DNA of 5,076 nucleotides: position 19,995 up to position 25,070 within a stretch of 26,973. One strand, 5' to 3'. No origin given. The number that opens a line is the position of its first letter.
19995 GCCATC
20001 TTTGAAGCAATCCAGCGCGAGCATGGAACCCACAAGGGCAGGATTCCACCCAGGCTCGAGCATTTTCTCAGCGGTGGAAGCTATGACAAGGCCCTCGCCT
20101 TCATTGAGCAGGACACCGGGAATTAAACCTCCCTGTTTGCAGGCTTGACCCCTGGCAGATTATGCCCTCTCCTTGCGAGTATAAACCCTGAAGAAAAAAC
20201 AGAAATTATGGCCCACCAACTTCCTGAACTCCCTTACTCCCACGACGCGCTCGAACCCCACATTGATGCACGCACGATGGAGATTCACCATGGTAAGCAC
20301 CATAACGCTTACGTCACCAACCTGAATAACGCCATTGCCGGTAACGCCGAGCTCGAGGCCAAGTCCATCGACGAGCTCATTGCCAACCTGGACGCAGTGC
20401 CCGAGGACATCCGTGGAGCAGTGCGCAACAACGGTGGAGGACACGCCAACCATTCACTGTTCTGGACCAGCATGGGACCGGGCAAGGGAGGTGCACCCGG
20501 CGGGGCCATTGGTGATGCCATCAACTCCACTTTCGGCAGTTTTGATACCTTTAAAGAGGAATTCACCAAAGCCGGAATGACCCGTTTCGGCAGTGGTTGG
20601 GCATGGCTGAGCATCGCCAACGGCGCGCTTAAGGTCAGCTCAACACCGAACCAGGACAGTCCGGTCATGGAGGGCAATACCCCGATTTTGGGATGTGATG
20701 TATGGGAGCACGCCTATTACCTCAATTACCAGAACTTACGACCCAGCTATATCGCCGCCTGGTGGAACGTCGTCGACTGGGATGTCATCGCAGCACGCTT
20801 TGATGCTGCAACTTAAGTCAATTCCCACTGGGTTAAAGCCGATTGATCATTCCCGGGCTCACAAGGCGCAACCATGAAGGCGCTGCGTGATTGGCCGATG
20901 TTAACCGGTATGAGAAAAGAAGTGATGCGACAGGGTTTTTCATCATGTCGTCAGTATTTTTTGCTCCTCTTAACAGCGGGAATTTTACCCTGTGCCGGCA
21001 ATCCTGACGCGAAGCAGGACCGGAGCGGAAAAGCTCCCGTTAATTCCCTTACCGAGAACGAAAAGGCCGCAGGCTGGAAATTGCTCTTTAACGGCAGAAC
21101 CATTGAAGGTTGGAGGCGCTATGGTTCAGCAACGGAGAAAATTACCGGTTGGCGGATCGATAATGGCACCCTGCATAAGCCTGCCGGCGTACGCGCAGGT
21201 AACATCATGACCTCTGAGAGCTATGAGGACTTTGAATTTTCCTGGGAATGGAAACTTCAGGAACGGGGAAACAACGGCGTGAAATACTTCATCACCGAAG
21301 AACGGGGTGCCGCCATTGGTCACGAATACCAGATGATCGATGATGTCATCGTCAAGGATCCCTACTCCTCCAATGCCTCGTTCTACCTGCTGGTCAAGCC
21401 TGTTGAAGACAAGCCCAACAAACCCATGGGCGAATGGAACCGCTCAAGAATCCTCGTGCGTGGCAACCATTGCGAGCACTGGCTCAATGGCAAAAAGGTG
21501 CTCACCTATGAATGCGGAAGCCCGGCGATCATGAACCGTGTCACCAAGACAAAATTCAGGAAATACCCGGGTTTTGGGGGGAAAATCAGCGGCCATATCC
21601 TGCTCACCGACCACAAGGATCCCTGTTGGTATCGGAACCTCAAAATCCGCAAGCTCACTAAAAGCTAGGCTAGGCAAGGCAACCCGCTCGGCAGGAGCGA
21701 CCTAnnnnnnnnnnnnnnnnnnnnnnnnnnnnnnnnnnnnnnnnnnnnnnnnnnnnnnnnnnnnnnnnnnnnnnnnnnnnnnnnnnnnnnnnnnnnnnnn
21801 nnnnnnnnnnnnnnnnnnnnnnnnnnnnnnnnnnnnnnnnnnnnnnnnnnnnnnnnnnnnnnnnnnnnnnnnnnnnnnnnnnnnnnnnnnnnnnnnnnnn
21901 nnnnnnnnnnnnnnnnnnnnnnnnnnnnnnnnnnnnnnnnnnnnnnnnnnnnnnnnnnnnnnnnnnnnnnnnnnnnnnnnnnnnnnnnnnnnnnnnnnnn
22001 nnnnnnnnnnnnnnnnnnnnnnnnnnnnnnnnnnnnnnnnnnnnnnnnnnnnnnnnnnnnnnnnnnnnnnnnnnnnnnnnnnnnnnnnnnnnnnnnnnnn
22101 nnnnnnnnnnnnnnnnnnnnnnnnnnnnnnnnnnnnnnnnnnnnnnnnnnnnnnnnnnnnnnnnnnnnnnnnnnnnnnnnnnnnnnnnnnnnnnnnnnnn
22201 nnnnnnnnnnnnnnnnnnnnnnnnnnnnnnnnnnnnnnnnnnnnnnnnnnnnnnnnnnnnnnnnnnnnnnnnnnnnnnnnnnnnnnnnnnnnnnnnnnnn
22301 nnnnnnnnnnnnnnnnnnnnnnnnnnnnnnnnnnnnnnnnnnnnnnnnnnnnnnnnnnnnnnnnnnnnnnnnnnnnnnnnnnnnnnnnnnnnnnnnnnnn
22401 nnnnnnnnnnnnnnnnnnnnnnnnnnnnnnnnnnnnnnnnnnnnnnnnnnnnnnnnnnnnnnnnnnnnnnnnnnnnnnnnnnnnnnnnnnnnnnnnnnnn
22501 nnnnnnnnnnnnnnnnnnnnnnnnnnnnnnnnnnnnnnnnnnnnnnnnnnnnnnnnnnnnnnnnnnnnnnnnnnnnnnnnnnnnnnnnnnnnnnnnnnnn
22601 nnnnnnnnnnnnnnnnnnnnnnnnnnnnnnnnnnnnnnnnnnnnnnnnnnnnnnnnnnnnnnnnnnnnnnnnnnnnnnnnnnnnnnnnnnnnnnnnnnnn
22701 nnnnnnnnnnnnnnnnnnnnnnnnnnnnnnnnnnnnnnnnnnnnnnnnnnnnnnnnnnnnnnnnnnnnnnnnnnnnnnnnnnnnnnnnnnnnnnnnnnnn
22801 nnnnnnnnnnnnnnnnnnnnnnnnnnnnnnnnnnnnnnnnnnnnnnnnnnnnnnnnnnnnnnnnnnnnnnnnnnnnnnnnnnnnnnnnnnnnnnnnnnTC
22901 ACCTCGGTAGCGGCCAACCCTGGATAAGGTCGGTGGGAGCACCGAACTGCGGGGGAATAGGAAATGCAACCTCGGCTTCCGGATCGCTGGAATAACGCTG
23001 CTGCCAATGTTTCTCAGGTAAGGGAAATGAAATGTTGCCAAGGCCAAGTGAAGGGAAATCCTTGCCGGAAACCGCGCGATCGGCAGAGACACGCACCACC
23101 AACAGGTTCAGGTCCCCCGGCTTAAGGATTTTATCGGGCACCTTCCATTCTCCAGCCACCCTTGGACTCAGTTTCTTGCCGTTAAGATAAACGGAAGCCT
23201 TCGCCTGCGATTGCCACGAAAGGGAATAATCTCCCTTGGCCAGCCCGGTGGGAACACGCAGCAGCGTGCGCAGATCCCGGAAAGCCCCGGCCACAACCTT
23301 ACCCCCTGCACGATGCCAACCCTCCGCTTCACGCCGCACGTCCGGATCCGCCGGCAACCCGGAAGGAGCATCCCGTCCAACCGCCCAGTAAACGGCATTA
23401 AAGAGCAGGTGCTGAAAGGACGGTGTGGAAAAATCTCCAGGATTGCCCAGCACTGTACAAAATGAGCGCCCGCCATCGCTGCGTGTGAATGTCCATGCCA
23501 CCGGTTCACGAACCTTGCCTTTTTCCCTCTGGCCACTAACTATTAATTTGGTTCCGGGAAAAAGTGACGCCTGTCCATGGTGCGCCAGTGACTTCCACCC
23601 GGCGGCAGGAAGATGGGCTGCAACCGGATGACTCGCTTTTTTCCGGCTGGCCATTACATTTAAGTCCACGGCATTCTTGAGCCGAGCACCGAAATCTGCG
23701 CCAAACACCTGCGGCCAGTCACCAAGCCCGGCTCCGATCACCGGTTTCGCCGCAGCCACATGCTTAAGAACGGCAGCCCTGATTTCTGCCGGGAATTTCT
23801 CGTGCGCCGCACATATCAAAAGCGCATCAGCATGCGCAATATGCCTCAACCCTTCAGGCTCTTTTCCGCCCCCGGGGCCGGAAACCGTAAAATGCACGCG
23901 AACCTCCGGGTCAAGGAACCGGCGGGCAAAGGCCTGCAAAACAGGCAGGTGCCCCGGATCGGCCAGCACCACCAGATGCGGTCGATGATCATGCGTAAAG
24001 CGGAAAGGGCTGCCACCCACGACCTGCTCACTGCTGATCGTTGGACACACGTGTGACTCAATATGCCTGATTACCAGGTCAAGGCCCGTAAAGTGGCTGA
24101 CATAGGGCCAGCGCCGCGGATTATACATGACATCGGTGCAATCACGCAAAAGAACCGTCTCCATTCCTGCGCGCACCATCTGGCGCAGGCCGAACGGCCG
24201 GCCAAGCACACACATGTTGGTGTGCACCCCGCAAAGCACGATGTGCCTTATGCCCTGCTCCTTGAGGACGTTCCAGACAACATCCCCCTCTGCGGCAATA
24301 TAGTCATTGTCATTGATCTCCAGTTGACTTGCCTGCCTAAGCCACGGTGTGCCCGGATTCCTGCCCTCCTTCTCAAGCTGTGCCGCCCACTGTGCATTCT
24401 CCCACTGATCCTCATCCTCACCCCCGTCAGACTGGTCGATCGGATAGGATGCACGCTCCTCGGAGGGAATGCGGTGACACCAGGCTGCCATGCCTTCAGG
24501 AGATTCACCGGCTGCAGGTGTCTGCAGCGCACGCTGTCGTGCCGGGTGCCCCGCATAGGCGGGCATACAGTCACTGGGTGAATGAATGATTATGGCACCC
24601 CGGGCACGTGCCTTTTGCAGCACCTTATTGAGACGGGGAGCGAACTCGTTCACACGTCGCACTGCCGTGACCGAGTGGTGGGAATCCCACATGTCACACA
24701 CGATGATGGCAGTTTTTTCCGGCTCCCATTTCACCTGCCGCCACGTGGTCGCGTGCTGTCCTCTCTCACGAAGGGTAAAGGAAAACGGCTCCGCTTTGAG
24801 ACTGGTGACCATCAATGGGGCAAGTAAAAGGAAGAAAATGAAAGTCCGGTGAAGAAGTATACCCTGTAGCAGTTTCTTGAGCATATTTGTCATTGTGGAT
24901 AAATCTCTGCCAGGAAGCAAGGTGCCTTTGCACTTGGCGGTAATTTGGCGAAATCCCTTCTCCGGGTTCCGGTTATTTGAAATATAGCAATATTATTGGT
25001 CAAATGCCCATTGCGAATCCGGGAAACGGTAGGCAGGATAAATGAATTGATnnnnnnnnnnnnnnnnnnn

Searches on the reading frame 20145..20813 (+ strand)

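Call 4: search_protein_families(library=pfam, proteins=[window:20145-20813:+], max_evalue=0.01)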
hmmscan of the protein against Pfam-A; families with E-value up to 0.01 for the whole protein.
window:20145-20813:+ (223 aa): 2 families
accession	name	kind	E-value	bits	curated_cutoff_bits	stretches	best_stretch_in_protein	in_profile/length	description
PF02777.23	Sod_Fe_C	-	6.2e-41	139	20.9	1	119-218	2-102/102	Iron/manganese superoxide dismutases, C-terminal domain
PF00081.27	Sod_Fe_N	-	3.3e-32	111.2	27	1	24-110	2-81/82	Iron/manganese superoxide dismutases, alpha-hairpin domain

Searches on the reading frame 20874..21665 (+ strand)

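Call 4: search_protein_families(library=pfam, proteins=[window:20874-21665:+], max_evalue=0.01)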
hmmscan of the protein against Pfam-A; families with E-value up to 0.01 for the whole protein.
window:20874-21665:+ (264 aa): 1 family
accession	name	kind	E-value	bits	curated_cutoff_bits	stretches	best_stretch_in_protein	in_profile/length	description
PF06439.18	3keto-disac_hyd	-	6.1e-41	141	26.8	1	67-259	1-187/187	3-keto-disaccharide hydrolase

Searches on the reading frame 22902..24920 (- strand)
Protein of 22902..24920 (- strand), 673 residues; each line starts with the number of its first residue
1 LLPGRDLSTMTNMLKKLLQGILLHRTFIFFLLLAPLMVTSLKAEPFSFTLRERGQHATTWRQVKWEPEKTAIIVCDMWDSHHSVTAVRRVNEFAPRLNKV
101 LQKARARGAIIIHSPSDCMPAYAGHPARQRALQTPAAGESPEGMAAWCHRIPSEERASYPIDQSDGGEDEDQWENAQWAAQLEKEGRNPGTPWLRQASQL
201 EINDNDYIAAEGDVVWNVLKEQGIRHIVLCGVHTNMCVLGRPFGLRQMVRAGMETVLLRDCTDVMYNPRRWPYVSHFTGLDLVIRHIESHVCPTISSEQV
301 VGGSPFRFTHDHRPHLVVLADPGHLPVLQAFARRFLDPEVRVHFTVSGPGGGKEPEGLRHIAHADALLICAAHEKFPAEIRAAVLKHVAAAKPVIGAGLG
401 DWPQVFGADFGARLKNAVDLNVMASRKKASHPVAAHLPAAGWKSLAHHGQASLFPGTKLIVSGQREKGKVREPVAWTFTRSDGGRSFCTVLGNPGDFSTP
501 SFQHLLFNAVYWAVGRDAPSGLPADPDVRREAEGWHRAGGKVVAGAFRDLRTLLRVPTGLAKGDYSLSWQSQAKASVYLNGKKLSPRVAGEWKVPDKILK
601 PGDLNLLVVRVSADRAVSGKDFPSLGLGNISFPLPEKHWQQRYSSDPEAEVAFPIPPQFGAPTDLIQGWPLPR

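Call 4: search_protein_families(library=pfam, proteins=[window:22902-24920:-], max_evalue=0.01)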
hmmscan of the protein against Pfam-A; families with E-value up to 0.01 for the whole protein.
window:22902-24920:- (673 aa): 2 families
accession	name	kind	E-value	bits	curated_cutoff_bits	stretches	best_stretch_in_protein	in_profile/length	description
PF00857.26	Isochorismatase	-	9.2e-12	45.8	27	1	70-263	1-149/175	Isochorismatase domain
PF06283.17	ThuA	-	1.7e-09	38.7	33.4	1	361-513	48-209/209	Trehalose utilisation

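Call 5: search_protein_families(library=ncbifam, proteins=[window:22902-24920:-], max_evalue=0.01)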
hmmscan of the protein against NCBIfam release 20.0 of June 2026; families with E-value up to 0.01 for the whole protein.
window:22902-24920:- (673 aa): 2 families
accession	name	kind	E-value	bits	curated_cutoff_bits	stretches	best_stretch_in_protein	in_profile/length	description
NF050097.1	BiurAmidohydBiuH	equivalog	1.7e-05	24.4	370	1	217-264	144-188/221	biuret amidohydrolase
TIGR03614.1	RutB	equivalog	0.0028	17.3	377.95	0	216-239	143-166/226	pyrimidine utilization protein B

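Call 95: find_homologous_proteins(query=window:22902-24893:-, max_evalue=1e-100)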
Query window:22902-24893:- (664 aa): 2377 proteins with E <= 1e-100 among 8000 candidates; the best 120 are listed. Only proteins of 365 to 1162 residues were searched: fused or split forms outside these lengths cannot appear, so this answer is no evidence that the protein stands alone or is whole; lengths 'longer' or 'shorter' looks for them.
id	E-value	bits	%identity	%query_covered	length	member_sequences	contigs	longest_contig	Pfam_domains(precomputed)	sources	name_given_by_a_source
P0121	0.0e+0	1453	93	100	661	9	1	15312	PF00857.27,PF06283.18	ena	-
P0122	0.0e+0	1370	88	100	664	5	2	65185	PF00857.27,PF06283.18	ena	-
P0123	0.0e+0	1173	78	96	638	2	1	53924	PF00857.27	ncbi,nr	ncbi:MAG: cysteine hydrolase family protein [Verrucomicrobiaceae bacterium]|nr:cysteine hydrolase fa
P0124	0.0e+0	1127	74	96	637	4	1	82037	PF00857.27,PF06283.18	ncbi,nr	ncbi:MAG: isochorismatase family protein [Verrucomicrobiales bacterium]|nr:isochorismatase family pr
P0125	1.3e-217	743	53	97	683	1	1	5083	PF00857.27,PF06283.18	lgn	-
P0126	1.7e-215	736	84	58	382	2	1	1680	PF06283.18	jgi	jgi:hypothetical protein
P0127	1.3e-214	733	53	97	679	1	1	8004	PF00857.27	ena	-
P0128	1.6e-208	713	69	53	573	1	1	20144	PF00857.27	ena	-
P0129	2.3e-206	705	50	97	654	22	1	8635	PF00857.27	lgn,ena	-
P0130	1.1e-205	703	60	61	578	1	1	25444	PF00857.27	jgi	jgi:nicotinamidase-related amidase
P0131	1.0e-204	700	50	98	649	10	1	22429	PF00857.27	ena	-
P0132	1.9e-203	696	50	97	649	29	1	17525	PF00857.27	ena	-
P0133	9.3e-203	694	50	98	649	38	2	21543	PF00857.27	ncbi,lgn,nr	ncbi:MAG TPA: hypothetical protein DCE22_00835 [Verrucomicrobiales bacterium]|nr:hypothetical protei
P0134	1.2e-200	687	50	98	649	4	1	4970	PF00857.27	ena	-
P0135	1.0e-198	680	48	96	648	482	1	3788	PF00857.27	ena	-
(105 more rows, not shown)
